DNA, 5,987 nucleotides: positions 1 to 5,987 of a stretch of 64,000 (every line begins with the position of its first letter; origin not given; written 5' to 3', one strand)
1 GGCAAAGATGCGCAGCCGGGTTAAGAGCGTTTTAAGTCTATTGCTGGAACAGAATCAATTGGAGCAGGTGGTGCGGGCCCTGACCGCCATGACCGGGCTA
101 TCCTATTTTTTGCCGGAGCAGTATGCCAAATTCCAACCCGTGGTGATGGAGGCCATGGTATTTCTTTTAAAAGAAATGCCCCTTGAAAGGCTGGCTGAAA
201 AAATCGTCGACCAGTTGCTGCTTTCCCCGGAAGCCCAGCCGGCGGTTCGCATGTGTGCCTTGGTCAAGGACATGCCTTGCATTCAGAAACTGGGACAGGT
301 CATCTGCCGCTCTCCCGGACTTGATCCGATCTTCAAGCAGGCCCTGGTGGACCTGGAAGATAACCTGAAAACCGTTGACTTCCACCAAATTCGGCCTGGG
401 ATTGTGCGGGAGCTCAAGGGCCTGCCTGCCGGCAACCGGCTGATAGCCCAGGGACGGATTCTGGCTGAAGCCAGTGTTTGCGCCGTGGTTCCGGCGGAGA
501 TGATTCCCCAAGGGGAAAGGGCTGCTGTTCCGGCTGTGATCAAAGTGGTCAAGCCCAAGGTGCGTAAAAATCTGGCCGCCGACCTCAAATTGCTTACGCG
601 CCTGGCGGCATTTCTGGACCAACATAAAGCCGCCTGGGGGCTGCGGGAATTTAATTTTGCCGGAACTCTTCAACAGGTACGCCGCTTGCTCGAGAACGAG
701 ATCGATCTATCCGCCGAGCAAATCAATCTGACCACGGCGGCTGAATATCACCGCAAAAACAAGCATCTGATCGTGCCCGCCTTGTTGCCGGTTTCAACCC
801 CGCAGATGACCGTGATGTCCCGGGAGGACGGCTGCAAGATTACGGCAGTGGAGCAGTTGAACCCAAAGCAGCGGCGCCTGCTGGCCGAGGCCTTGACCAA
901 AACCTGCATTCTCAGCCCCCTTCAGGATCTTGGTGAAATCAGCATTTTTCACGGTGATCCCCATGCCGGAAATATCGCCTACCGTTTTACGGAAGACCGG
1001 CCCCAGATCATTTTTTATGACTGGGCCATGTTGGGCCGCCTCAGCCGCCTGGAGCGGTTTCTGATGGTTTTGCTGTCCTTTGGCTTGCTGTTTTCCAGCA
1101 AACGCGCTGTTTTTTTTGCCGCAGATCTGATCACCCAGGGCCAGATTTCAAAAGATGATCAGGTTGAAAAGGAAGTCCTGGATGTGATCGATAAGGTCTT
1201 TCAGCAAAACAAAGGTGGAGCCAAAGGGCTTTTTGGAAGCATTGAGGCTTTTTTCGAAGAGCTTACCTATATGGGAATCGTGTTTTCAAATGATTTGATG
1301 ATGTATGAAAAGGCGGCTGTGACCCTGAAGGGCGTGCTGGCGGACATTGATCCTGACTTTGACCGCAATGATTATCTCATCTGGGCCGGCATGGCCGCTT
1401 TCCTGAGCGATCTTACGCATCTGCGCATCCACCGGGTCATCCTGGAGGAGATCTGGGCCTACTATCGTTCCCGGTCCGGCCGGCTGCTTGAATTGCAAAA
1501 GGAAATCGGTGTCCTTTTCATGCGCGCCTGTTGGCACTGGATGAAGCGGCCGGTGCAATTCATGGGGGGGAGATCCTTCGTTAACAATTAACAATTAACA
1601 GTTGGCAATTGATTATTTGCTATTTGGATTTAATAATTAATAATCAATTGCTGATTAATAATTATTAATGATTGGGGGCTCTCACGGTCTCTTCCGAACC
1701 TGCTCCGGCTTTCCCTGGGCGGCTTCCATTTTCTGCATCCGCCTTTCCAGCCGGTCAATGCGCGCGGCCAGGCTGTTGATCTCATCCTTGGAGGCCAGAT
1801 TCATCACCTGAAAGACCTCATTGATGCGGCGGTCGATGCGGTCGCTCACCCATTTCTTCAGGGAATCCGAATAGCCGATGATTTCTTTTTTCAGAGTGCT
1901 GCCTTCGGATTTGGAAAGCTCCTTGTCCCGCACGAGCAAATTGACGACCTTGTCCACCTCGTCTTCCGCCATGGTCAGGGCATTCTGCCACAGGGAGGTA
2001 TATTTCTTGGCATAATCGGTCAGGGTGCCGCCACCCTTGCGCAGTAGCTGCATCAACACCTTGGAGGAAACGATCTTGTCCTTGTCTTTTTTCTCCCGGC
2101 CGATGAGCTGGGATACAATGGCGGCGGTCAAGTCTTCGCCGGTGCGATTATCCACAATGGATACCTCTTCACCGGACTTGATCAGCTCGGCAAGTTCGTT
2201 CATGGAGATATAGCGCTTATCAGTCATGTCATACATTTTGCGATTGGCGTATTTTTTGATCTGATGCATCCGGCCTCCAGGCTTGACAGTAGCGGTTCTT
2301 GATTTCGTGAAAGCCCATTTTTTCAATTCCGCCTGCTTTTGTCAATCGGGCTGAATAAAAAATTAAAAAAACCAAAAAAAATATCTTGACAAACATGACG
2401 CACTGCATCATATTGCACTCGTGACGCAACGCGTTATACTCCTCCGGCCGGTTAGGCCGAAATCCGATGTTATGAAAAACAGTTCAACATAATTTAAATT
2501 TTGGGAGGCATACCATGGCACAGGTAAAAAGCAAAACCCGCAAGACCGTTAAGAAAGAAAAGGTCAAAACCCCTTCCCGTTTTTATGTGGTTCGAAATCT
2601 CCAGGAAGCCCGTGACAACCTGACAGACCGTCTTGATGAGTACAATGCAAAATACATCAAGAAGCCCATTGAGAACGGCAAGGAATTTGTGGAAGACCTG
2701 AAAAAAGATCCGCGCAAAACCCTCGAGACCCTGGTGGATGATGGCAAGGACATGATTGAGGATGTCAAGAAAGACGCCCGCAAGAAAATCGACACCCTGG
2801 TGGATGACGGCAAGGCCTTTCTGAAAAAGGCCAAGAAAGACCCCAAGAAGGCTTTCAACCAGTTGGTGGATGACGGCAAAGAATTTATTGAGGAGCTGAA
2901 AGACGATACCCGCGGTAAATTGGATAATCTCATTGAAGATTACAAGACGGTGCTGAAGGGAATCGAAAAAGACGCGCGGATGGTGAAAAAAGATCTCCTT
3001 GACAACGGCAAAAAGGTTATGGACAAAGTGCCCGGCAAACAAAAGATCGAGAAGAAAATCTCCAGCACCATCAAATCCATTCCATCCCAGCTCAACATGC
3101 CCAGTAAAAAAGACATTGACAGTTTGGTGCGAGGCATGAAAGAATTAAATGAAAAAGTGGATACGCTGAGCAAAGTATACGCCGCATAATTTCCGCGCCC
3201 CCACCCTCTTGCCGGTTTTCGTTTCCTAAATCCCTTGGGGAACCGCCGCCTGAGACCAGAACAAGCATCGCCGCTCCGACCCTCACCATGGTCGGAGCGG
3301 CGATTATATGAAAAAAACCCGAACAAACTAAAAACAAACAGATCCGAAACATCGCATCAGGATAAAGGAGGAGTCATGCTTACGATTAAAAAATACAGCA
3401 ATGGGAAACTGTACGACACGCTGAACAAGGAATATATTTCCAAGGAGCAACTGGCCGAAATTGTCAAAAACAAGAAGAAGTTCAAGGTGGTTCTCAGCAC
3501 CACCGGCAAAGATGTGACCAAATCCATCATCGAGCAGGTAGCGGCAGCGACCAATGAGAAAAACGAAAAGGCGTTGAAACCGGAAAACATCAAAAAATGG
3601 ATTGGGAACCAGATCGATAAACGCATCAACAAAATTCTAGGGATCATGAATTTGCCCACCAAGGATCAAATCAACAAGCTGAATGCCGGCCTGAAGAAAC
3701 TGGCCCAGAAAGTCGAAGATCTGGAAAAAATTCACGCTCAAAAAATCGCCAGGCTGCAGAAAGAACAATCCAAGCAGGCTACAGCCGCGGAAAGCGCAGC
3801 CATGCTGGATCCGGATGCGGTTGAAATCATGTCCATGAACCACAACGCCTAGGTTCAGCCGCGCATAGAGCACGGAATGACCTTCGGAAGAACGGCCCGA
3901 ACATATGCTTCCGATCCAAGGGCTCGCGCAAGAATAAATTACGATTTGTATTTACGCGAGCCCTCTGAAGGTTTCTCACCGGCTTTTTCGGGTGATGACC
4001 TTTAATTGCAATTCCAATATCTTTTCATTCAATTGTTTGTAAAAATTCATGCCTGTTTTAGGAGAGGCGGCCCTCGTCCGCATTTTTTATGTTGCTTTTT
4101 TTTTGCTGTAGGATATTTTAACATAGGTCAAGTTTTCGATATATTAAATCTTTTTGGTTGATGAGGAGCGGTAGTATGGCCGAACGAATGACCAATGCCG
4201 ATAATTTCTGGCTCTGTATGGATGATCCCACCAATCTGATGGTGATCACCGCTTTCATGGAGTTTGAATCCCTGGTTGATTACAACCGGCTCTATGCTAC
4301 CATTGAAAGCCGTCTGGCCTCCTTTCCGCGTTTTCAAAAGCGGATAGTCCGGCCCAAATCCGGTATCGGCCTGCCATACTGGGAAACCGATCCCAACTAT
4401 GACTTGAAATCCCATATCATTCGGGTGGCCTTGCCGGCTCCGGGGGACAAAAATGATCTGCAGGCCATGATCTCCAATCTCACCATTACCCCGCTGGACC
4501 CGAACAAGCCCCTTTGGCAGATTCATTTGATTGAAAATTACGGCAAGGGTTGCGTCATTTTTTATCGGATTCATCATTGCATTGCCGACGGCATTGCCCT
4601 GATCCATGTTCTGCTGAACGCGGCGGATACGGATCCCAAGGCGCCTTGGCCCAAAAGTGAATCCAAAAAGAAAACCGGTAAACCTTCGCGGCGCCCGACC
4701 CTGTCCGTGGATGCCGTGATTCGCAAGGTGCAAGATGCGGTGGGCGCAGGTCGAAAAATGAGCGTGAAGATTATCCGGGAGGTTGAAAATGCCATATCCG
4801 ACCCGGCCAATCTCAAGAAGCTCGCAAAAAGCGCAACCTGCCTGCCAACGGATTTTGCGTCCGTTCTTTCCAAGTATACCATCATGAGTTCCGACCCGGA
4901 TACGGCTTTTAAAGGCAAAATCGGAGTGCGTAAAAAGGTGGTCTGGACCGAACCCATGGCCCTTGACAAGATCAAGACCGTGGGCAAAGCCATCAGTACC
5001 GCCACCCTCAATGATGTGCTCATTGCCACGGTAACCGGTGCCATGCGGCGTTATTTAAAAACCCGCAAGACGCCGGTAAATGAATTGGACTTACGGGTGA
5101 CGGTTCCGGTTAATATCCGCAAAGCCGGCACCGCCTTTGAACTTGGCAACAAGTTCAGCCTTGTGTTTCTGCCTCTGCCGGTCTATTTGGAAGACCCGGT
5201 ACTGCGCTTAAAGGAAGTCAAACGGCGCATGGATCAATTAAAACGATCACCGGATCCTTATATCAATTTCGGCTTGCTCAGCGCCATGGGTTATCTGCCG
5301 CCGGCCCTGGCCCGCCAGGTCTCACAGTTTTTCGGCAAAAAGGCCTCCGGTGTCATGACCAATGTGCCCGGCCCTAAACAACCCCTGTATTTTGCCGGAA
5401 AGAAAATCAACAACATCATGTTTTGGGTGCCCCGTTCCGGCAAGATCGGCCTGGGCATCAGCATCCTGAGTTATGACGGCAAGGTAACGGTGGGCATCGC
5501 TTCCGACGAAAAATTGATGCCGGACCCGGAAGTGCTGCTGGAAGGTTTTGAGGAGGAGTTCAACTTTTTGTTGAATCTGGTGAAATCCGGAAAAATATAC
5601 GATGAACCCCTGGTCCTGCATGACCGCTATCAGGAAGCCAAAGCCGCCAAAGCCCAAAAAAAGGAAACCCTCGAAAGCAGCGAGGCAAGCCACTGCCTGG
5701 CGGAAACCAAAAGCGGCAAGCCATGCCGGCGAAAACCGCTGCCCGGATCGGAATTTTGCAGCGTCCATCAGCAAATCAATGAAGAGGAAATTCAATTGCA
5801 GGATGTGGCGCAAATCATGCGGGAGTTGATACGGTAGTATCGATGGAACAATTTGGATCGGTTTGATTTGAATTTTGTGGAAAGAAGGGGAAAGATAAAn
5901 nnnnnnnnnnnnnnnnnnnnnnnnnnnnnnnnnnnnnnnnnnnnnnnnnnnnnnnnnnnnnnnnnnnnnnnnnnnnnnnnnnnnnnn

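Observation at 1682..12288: Candidate undescribed neutral-lipid storage locus: PhaR/phasin proteins, WS/DGAT, ferredoxin, two AAR-like reductases and a lipase-like hydrolase, with no PHA synthase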

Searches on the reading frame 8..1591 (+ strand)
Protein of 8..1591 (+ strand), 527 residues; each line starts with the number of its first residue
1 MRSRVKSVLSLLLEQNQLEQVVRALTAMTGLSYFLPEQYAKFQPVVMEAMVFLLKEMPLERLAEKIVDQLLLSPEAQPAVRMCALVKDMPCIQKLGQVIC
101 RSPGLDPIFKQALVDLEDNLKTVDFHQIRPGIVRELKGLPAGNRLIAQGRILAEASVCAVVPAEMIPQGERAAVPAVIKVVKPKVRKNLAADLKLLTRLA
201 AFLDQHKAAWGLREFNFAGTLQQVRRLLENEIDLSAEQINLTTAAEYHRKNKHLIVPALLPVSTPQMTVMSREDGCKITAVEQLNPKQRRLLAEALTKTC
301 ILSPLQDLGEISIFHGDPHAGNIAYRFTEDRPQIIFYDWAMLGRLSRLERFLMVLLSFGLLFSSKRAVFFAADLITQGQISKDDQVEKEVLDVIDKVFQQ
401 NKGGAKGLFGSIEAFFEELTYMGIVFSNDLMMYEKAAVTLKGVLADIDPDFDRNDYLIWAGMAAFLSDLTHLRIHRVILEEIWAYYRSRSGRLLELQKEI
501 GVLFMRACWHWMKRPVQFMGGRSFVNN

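Call 3: search_protein_families(library=pfam, proteins=[window:8-1591:+], max_evalue=0.01)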
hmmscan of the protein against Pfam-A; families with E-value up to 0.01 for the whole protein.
window:8-1591:+ (527 aa): 1 family
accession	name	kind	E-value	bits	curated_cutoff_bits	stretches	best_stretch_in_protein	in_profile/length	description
PF03109.22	ABC1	-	4.1e-25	88.8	22.9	1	151-359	37-231/244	ABC1 atypical kinase-like domain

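Call 4: search_protein_families(library=ncbifam, proteins=[window:8-1591:+], max_evalue=0.01)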
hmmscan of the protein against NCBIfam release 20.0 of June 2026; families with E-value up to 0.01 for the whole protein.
window:8-1591:+ (527 aa): 3 families
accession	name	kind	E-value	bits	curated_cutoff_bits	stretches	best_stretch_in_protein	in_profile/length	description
TIGR01982.1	UbiB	equivalog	6.1e-38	130.5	487.55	1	79-452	49-413/436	2-polyprenylphenol 6-hydroxylase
NF003404.0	PRK04750.1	equivalog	2.3e-20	72.7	667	1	68-351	41-320/529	ubiquinone biosynthesis regulatory protein kinase UbiB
NF050082.1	ATPase_MABP1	exception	2.4e-06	26.6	800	1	177-332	149-294/435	macrolide-binding ATPase MABP-1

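Call 52: find_encoding_contigs(protein=window:8-1591:+, flank=10000, max_places=2)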
Protein window:8-1591:+ (527 aa): no gene with exactly this product is on record in the collection.

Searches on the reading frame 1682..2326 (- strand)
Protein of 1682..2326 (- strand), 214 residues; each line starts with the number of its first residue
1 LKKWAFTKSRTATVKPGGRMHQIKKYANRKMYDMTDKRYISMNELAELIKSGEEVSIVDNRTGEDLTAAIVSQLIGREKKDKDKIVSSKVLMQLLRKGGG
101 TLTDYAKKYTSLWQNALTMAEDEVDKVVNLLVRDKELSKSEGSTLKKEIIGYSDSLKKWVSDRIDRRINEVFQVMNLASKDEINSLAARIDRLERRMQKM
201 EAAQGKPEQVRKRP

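Call 3: search_protein_families(library=pfam, proteins=[window:1682-2326:-], max_evalue=0.01)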
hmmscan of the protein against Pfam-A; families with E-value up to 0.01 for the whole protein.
window:1682-2326:- (214 aa): 2 families
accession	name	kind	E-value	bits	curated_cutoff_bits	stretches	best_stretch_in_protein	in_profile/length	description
PF07879.16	PHB_acc_N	-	1.9e-19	70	25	1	23-80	2-59/61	PHB/PHA accumulation regulator DNA-binding domain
PF05597.16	Phasin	-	0.00012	22.6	28.8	1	115-201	50-125/126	Poly(hydroxyalcanoate) granule associated protein (phasin)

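Call 4: search_protein_families(library=ncbifam, proteins=[window:1682-2326:-], max_evalue=0.01)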
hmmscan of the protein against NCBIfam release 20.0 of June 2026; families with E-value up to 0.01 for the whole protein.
window:1682-2326:- (214 aa): 2 families
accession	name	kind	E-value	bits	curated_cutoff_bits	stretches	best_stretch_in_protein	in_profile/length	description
TIGR01848.1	PHA_reg_PhaR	equivalog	4e-19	69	109.45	1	23-110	3-90/107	polyhydroxyalkanoate synthesis repressor PhaR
TIGR01837.1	PHA_granule_1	subfamily_domain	0.00057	19.9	94.7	1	161-201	76-116/118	poly(hydroxyalkanoate) granule-associated protein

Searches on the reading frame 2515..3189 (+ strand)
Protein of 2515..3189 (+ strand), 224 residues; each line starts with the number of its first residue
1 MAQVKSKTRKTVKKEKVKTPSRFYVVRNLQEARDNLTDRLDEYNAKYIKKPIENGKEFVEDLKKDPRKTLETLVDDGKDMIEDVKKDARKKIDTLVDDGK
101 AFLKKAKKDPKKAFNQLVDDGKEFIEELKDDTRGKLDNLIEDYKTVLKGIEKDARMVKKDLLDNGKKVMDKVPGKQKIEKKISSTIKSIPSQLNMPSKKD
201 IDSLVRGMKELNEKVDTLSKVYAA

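Call 3: search_protein_families(library=pfam, proteins=[window:2515-3189:+], max_evalue=0.01)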
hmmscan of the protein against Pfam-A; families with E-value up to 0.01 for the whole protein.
window:2515-3189:+ (224 aa): 10 families
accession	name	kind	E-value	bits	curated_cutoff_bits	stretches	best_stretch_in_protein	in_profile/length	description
PF05597.16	Phasin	-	2.4e-10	41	28.8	1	103-219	26-125/126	Poly(hydroxyalcanoate) granule associated protein (phasin)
PF05957.18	DUF883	-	5.9e-05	23.3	25.4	0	70-95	7-32/53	DUF883 N-terminal domain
PF01442.23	Apolipoprotein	-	8.4e-05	22.8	90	1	27-147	66-185/190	Apolipoprotein A1/A4/E domain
PF04286.17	DUF445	-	0.00019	21.9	33.8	1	6-150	165-307/368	Protein of unknown function (DUF445)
PF24915.1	Spectrin_SESTD1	-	0.00038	21.3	27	0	28-85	35-92/110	SESTD1-like, spectrin repeat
PF05478.16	Prominin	-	0.00067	18.3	34.3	1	43-137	311-403/799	Prominin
PF20648.2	DUF6809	-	0.0028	18.9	27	0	107-147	23-63/85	Family of unknown function (DUF6809)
PF07464.16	ApoLp-III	-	0.0029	18.2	36.3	0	48-172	11-132/146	Apolipophorin-III precursor (apoLp-III)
PF23854.1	DUF7217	-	0.006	16.8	29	0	112-159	147-198/238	Domain of unknown function (DUF7217)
PF07889.17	DUF1664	-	0.008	16.6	34.6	0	132-219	35-121/124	Protein of unknown function (DUF1664)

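Call 4: search_protein_families(library=ncbifam, proteins=[window:2515-3189:+], max_evalue=0.01)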
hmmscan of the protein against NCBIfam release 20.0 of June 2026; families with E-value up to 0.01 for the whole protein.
window:2515-3189:+ (224 aa): 4 families
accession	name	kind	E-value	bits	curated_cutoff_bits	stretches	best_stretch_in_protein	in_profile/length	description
TIGR01837.1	PHA_granule_1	subfamily_domain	4.7e-10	39.6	94.7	2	164-219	60-116/118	poly(hydroxyalkanoate) granule-associated protein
NF006256.0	PRK08404.1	equivalog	0.00072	19.7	107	0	44-98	41-95/103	V-type ATP synthase subunit H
TIGR02926.1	AhaH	equivalog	0.0034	17.6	48.5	0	121-188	11-76/85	ATP synthase archaeal subunit H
NF050102.1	DivIVA_Wag31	equivalog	0.009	15.9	260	0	54-163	131-239/256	DivIVA-like cell division protein Wag31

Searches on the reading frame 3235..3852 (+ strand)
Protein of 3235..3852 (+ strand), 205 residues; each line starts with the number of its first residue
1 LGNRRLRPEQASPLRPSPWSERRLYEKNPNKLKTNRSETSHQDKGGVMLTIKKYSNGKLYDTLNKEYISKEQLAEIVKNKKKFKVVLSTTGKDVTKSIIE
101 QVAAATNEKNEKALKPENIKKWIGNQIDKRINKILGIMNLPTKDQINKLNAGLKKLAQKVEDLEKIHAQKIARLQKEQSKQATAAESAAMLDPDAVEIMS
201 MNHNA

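Call 3: search_protein_families(library=pfam, proteins=[window:3235-3852:+], max_evalue=0.01)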
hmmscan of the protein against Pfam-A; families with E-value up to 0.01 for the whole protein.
window:3235-3852:+ (205 aa): 3 families
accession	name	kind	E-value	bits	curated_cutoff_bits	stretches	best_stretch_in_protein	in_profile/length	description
PF07879.16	PHB_acc_N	-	1.9e-15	57.1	25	1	50-108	1-59/61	PHB/PHA accumulation regulator DNA-binding domain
PF05597.16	Phasin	-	0.0012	19.4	28.8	1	92-164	56-125/126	Poly(hydroxyalcanoate) granule associated protein (phasin)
PF08282.18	Hydrolase_3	-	0.0035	17.5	20.9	1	61-200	72-208/255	haloacid dehalogenase-like hydrolase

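Call 4: search_protein_families(library=ncbifam, proteins=[window:3235-3852:+], max_evalue=0.01)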
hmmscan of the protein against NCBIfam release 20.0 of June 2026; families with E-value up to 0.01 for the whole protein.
window:3235-3852:+ (205 aa): 2 families
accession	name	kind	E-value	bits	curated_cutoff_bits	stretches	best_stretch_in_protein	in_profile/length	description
TIGR01848.1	PHA_reg_PhaR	equivalog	4.5e-12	46.3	109.45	1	50-119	2-71/107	polyhydroxyalkanoate synthesis repressor PhaR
TIGR01837.1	PHA_granule_1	subfamily_domain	1.5e-05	25.1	94.7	1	100-164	55-116/118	poly(hydroxyalkanoate) granule-associated protein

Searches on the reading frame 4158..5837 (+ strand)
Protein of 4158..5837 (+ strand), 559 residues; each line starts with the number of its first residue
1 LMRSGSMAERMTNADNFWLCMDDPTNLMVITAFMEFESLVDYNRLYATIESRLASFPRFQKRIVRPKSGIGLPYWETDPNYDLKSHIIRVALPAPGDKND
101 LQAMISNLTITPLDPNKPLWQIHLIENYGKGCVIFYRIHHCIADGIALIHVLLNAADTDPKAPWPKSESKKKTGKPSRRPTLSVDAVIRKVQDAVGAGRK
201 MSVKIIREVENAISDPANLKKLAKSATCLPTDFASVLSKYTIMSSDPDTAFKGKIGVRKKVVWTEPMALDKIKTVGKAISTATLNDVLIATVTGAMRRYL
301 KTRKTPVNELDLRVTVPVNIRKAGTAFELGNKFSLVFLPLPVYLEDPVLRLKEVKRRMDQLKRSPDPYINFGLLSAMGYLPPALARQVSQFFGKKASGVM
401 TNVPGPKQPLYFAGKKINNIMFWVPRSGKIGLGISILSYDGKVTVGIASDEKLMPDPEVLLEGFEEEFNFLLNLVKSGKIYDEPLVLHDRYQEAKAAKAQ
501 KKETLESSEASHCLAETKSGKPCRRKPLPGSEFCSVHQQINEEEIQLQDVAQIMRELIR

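Call 3: search_protein_families(library=pfam, proteins=[window:4158-5837:+], max_evalue=0.01)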
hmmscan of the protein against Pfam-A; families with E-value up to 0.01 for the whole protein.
window:4158-5837:+ (559 aa): 4 families
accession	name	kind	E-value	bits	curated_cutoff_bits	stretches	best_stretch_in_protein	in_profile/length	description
PF06974.18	WS_DGAT_C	-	3.3e-44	150.9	20.7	1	330-469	2-142/145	WS/DGAT C-terminal domain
PF03007.21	WS_DGAT_cat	-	8.9e-37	127.7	23.6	1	11-287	1-262/263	Wax ester synthase/diacylglycerol acyltransferase catalytic domain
PF07247.17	AATase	-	4.4e-05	22.7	22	1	99-322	121-332/500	Alcohol acetyltransferase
PF00668.25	Condensation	-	0.0028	16.8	30.6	1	26-148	25-147/456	Condensation domain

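Call 4: search_protein_families(library=ncbifam, proteins=[window:4158-5837:+], max_evalue=0.01)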
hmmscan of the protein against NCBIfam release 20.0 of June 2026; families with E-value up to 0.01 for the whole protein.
window:4158-5837:+ (559 aa): 2 families
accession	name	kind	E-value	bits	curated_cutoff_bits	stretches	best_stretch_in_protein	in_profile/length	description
TIGR02946.1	acyl_WS_DGAT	subfamily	1.2e-116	390.3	309.95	1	11-473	1-451/453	wax ester/triacylglycerol synthase family O-acyltransferase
NF041373.1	HGG_STG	domain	0.00012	21.8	29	1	513-537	1-25/38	HGGxSTG domain-containing protein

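Call 37: search_solved_structures(query=window:4158-5837:+, max_evalue=0.001)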
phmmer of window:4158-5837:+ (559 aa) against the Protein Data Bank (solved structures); distinct sequences matched with E-value up to 0.001: 2.
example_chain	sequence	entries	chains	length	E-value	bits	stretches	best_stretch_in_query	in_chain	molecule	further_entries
7nxg_A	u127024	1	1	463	1.4e-32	116.1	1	71-472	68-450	O-acyltransferase WSD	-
6chj_A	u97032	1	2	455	1.4e-24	89.7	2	265-466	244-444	Diacylglycerol O-acyltransferase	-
